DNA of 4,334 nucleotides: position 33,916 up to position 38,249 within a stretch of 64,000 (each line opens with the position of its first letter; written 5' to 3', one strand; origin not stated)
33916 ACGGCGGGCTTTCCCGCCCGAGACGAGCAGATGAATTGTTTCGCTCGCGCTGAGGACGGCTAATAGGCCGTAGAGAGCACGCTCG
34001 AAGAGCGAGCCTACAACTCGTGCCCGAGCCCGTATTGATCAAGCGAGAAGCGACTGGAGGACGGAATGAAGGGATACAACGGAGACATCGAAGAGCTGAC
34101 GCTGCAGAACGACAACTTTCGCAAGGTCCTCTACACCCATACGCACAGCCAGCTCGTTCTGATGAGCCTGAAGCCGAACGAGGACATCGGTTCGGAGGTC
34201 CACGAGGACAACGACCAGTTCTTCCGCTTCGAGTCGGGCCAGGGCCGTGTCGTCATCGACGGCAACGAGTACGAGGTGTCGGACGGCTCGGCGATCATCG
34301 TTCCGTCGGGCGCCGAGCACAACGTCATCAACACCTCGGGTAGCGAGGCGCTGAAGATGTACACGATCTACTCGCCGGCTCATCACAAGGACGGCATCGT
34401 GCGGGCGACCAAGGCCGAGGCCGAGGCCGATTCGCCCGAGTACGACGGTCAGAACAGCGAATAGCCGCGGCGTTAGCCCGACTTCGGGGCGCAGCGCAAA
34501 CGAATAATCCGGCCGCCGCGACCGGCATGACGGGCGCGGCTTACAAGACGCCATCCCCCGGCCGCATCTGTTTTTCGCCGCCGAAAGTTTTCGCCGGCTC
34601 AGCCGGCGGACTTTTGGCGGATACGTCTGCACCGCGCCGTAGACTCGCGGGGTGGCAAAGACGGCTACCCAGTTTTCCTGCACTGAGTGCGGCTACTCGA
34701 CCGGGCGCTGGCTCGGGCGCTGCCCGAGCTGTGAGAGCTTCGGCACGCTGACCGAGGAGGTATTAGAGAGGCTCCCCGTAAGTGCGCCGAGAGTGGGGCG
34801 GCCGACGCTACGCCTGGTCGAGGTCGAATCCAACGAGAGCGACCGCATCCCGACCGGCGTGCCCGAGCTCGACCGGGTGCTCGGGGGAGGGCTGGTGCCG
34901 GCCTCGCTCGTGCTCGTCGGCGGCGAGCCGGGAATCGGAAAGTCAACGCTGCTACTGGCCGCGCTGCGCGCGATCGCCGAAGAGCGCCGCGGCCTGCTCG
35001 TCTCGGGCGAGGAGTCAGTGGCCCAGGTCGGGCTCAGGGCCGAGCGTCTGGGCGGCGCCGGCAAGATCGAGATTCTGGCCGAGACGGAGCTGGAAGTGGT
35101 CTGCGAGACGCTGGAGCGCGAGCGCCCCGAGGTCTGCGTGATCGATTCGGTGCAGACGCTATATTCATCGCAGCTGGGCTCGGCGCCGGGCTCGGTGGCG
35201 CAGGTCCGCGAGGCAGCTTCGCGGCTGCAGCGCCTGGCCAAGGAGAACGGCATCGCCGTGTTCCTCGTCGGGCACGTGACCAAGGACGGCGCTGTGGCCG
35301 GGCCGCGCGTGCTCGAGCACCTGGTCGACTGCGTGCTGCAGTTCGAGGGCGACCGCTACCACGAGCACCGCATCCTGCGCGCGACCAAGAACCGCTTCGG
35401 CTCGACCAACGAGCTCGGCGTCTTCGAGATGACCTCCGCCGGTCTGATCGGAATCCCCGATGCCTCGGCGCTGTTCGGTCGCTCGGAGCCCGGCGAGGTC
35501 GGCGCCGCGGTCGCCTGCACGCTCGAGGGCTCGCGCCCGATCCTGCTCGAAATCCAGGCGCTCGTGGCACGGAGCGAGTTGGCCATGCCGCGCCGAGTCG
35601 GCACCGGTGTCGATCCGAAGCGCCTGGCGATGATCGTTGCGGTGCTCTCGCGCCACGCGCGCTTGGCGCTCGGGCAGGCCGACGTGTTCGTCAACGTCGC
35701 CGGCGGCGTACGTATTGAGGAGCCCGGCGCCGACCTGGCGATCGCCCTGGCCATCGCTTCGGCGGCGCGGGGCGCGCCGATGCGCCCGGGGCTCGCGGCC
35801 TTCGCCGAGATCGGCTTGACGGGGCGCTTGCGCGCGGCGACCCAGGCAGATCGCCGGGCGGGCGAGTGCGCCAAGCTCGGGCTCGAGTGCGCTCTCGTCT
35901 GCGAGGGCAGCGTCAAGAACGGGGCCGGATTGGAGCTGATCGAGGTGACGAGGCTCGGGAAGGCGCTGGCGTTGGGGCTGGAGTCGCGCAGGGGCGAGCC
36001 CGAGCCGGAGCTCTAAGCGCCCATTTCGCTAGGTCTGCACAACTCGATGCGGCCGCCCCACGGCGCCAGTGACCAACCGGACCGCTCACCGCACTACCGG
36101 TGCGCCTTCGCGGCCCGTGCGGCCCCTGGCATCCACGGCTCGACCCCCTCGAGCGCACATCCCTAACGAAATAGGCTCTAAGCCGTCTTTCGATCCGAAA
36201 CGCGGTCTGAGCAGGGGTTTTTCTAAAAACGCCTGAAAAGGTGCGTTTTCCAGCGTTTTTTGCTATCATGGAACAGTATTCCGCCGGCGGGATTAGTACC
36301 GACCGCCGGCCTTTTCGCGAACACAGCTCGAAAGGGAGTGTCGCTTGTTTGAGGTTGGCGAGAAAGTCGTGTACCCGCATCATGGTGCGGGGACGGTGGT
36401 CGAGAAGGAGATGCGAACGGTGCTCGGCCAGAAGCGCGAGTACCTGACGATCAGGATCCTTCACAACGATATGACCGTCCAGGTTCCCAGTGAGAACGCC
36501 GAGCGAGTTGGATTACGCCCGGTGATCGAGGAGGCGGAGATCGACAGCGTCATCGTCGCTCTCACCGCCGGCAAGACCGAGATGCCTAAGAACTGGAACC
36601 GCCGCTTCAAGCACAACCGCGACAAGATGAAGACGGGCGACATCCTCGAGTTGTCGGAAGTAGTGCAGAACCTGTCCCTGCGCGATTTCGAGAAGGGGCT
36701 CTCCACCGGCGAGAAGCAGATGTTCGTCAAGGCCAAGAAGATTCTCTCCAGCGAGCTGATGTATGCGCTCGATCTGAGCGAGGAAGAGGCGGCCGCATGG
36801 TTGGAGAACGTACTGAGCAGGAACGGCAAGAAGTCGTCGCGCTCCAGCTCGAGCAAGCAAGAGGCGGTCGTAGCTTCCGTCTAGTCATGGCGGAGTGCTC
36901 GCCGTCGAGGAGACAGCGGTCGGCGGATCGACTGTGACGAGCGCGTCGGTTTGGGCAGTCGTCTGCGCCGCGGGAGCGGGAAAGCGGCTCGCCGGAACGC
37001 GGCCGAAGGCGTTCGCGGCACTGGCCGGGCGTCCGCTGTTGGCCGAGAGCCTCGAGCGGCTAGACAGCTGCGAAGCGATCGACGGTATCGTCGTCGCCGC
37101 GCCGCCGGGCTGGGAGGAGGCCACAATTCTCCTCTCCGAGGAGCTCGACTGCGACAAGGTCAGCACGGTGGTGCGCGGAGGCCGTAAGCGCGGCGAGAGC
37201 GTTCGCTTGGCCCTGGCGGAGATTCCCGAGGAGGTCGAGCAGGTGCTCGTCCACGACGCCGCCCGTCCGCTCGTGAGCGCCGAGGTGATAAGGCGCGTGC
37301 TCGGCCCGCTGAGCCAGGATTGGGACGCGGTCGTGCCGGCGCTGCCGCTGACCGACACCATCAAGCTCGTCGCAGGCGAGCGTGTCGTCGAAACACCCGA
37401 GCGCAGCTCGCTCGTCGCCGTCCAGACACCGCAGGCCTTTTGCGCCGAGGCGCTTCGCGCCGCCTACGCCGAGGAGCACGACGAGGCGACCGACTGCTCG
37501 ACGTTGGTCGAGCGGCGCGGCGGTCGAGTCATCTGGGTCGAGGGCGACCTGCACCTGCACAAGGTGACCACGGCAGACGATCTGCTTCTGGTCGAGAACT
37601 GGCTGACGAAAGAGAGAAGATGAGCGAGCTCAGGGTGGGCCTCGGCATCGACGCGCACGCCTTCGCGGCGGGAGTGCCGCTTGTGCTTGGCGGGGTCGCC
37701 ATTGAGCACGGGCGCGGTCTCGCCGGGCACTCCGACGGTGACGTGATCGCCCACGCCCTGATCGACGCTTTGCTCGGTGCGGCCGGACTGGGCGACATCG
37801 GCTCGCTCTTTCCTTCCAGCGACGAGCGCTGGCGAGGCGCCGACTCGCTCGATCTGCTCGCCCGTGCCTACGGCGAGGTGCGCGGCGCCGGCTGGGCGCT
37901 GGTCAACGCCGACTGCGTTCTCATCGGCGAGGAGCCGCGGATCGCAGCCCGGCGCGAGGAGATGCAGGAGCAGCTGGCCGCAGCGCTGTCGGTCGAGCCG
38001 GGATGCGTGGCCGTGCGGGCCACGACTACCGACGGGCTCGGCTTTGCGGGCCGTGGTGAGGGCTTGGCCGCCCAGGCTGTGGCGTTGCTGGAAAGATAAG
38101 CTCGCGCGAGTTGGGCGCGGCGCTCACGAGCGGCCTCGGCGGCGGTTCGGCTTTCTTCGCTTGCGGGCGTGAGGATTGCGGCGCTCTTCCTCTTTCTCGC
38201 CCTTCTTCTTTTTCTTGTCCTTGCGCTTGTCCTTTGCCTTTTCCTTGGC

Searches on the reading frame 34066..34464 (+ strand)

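Call 22: search_protein_families(library=pfam, proteins=[window:34066-34464:+], max_evalue=0.0001)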
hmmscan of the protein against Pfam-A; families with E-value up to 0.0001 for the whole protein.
window:34066-34464:+ (132 aa): 2 families
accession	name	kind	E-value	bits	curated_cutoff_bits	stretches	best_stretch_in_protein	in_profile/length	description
PF07883.17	Cupin_2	-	8e-17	61.2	27.2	1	32-102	2-70/70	Cupin domain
PF02311.25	AraC_binding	-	5e-05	23.5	21.1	1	55-106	29-79/135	AraC-like ligand binding domain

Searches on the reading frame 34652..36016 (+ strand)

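Call 22: search_protein_families(library=pfam, proteins=[window:34652-36016:+], max_evalue=0.0001)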
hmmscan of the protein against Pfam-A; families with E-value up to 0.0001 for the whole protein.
window:34652-36016:+ (454 aa): 7 families
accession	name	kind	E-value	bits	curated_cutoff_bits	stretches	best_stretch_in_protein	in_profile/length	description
PF06745.19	ATPase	-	2.2e-16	60.4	26.6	2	66-134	1-71/231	KaiC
PF13481.12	AAA_25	-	3.3e-14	53.4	27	1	59-214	8-195/195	AAA domain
PF18073.7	Zn_ribbon_LapB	-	3.4e-10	39.9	25.7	1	8-35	1-28/28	Rubredoxin metal binding domain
PF03796.21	DnaB_C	-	4.1e-08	33.3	27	0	66-129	2-66/255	DnaB-like helicase C terminal domain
PF13191.12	AAA_16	-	1.1e-05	26.4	32.6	1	75-122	18-61/167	AAA ATPase domain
PF08423.17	Rad51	-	1.6e-05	24.7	22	0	147-214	110-180/244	Rad51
PF13541.12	ChlI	-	6.9e-05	23.2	27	0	336-416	36-117/121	Subunit ChlI of Mg-chelatase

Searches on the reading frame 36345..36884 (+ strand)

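Call 9: search_protein_families(library=pfam, proteins=[window:36345-36884:+], max_evalue=0.001)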
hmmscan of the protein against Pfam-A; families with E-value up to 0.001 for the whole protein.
window:36345-36884:+ (179 aa): 2 families
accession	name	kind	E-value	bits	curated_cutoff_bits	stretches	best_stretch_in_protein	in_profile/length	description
PF21095.3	CarD_C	-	1.9e-30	105.1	23.1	1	69-154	2-87/87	CarD, C-terminal domain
PF02559.22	CarD_TRCF_RID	-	1.5e-14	54.3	23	1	2-61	1-57/57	CarD-like/TRCF RID domain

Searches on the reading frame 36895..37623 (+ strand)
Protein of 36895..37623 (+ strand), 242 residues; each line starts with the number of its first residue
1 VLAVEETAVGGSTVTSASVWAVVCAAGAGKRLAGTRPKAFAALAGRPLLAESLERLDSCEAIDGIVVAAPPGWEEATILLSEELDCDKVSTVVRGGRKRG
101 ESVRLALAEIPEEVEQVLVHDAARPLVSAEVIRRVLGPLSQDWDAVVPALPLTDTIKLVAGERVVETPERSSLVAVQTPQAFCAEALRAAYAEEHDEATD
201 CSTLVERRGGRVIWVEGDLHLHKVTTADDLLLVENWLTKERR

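Call 9: search_protein_families(library=pfam, proteins=[window:36895-37623:+], max_evalue=0.001)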
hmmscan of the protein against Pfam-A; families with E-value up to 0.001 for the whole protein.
window:36895-37623:+ (242 aa): 2 families
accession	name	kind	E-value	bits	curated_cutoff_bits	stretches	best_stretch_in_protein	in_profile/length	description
PF01128.25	IspD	-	2.4e-54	184.9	27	1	19-238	1-220/221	2-C-methyl-D-erythritol 4-phosphate cytidylyltransferase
PF12804.13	NTP_transf_3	-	7.8e-12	46.1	27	1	21-149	1-122/160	MobA-like NTP transferase domain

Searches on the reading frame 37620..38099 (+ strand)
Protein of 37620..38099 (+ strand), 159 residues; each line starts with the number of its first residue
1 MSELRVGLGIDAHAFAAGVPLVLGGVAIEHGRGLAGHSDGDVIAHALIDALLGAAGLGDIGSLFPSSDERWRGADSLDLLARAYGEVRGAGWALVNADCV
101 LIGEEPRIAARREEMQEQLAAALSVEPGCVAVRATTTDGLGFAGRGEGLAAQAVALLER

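Call 73: search_protein_families(library=pfam, proteins=[window:37620-38099:+], max_evalue=0.001)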
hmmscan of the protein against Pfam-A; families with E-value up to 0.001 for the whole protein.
window:37620-38099:+ (159 aa): 1 family
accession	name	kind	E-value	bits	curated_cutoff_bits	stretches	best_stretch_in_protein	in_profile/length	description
PF02542.21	YgbB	-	1.4e-60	204.5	26.7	1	4-157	1-154/155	YgbB family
